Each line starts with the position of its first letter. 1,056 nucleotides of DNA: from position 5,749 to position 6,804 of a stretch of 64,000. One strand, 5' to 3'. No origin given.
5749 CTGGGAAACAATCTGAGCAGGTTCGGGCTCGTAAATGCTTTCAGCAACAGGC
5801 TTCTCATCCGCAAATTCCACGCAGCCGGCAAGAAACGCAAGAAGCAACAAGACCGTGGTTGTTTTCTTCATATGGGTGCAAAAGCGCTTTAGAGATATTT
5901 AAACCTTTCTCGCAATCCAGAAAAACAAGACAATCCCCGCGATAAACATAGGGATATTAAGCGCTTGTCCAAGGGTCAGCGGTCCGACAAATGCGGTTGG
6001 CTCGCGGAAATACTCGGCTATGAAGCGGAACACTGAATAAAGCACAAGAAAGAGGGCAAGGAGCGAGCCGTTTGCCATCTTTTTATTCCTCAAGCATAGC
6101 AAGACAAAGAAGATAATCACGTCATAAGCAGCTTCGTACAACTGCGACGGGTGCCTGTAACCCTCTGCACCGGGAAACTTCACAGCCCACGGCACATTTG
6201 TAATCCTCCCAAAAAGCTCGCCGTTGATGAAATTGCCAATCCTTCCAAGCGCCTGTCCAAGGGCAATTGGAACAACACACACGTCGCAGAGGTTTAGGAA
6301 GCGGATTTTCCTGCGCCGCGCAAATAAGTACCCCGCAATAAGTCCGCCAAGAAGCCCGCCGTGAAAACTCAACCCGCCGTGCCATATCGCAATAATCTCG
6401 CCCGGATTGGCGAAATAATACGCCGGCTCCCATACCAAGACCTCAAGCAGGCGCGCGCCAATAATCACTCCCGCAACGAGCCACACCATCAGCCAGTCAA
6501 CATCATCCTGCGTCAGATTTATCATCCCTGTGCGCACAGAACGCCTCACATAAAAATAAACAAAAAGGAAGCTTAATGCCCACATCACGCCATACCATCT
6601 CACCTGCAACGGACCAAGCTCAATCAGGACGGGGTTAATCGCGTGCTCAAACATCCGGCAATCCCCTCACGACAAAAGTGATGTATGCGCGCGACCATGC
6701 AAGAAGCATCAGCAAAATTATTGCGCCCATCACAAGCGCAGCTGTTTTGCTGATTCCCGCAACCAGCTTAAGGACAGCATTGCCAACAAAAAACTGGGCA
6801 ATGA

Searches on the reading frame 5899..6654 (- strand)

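Call 17: search_protein_families(library=pfam, proteins=[window:5899-6654:-], max_evalue=0.01)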
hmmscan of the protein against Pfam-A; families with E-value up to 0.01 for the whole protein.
window:5899-6654:- (251 aa): 1 family
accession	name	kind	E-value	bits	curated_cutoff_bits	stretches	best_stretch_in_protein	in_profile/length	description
PF01790.23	LGT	-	1.9e-76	257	24.9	1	8-246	1-240/240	Prolipoprotein diacylglyceryl transferase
